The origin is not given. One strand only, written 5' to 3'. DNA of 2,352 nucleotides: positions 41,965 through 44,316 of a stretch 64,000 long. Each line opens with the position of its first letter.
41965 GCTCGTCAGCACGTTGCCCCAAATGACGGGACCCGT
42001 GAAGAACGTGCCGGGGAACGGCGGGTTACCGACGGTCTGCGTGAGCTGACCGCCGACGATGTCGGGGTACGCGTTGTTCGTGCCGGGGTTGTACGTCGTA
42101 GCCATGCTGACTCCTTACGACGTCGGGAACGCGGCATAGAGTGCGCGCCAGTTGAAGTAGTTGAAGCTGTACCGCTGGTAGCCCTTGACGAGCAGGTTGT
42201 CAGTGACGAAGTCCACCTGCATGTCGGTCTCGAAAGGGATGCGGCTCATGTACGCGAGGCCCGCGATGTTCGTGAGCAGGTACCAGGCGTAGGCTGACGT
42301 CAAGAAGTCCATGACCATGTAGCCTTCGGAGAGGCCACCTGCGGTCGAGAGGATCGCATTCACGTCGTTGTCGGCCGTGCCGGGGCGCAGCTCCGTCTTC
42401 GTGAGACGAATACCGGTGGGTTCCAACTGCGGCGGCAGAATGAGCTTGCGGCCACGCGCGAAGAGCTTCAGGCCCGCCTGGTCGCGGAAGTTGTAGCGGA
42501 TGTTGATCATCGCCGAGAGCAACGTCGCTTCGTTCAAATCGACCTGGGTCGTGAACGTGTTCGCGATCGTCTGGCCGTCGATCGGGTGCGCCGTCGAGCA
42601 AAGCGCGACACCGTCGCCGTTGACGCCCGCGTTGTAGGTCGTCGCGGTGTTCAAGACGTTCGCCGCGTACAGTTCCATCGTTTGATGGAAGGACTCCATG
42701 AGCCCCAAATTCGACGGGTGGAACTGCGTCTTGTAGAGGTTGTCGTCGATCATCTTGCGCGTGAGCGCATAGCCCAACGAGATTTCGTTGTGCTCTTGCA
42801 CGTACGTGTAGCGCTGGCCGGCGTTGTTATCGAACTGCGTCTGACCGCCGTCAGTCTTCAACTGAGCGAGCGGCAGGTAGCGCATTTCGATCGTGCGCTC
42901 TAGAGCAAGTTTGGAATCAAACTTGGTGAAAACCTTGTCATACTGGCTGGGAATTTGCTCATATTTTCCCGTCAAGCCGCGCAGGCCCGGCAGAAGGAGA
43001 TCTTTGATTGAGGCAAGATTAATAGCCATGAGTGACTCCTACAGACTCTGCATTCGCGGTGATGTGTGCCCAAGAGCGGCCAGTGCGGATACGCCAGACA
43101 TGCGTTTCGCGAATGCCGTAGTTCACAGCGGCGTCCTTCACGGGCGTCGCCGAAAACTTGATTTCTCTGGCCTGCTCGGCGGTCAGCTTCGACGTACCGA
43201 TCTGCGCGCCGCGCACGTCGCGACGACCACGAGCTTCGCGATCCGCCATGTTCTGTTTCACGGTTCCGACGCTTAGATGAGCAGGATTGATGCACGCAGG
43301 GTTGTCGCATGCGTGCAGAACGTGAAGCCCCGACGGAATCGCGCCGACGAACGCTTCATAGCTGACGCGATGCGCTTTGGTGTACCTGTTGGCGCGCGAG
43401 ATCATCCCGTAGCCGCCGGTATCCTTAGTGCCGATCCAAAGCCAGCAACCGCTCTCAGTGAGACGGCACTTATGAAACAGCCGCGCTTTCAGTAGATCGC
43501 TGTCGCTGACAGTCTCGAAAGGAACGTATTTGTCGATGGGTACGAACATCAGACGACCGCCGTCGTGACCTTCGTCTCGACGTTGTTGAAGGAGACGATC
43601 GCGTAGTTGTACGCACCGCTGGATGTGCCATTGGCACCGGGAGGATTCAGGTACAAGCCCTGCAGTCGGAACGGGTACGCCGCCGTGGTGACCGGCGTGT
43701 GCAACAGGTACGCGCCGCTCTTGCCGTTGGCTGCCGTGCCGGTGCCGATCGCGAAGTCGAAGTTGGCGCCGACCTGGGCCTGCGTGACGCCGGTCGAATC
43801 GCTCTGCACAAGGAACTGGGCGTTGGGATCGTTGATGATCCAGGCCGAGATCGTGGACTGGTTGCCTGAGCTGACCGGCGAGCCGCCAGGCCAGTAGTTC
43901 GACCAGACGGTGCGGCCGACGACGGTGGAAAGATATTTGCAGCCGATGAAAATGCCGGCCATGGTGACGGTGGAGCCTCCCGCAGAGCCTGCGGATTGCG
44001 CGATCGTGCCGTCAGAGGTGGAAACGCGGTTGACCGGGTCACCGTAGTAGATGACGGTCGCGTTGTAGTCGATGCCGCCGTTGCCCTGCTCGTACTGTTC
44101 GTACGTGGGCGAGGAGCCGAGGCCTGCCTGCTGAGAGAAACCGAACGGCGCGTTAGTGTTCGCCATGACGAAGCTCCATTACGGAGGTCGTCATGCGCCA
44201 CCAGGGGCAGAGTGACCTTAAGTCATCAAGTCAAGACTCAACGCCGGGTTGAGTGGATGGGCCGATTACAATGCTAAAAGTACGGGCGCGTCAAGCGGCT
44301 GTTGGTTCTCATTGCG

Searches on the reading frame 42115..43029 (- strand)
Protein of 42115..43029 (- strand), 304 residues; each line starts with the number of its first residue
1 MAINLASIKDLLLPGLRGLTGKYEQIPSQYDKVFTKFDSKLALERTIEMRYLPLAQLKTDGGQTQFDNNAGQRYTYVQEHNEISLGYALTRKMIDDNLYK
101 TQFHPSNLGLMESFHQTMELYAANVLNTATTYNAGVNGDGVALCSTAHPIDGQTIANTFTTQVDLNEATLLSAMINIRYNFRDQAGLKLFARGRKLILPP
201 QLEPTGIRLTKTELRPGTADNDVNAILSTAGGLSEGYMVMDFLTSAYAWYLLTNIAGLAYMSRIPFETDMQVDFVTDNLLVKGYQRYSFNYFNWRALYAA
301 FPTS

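Call 37: search_protein_families(library=phrogs, proteins=[window:42115-43029:-], max_evalue=0.001)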
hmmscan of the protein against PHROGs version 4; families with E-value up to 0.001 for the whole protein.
window:42115-43029:- (304 aa): 1 family
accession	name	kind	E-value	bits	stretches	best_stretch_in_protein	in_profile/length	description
phrog_371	-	head and packaging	3.4e-09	37.4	1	20-299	21-230/303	major head protein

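Call 78: search_protein_families(library=pfam, proteins=[window:42115-43029:-], max_evalue=0.1)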
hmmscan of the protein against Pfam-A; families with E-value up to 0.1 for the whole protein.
window:42115-43029:- (304 aa): 1 family
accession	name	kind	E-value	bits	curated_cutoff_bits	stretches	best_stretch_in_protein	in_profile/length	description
PF10124.15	Mu-like_gpT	-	0.0023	17.8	20.1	0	159-224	214-278/289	Mu-like prophage major head subunit gpT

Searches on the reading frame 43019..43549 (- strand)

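Call 37: search_protein_families(library=phrogs, proteins=[window:43019-43549:-], max_evalue=0.001)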
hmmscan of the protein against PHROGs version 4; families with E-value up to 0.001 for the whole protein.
window:43019-43549:- (176 aa): 9 families
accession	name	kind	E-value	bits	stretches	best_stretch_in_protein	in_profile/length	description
phrog_1872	-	DNA, RNA and nucleotide metabolism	4e-32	112.4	1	20-116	19-121/166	endonuclease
phrog_826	-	DNA, RNA and nucleotide metabolism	1.8e-27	97.7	1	19-108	69-161/281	HNH endonuclease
phrog_59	-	DNA, RNA and nucleotide metabolism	3.9e-27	96.7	1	34-166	157-278/423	HNH endonuclease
phrog_3593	-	DNA, RNA and nucleotide metabolism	3.4e-26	93.2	1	19-122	54-163/210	HNH endonuclease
phrog_6254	-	DNA, RNA and nucleotide metabolism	3.4e-24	86.9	1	31-138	10-120/154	HNH endonuclease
phrog_1492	-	DNA, RNA and nucleotide metabolism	2e-17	64.4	1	34-110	85-165/414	HNH endonuclease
phrog_4842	-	DNA, RNA and nucleotide metabolism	3.2e-12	47.5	1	25-95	67-138/154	HNH endonuclease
phrog_99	-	DNA, RNA and nucleotide metabolism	2.7e-05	25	1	40-107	143-208/383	HNH endonuclease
phrog_10495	-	DNA, RNA and nucleotide metabolism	0.00082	20.5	0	59-107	10-58/63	HNH endonuclease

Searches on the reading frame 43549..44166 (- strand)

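Call 37: search_protein_families(library=phrogs, proteins=[window:43549-44166:-], max_evalue=0.001)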
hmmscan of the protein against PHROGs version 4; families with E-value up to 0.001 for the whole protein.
window:43549-44166:- (205 aa): 1 family
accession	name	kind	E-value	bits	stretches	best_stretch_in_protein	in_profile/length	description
phrog_37556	-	unknown function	2.5e-10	41.5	1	1-195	1-178/187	-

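Call 78: search_protein_families(library=pfam, proteins=[window:43549-44166:-], max_evalue=0.1)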
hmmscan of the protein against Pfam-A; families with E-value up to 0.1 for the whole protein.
window:43549-44166:- (205 aa): 0 families
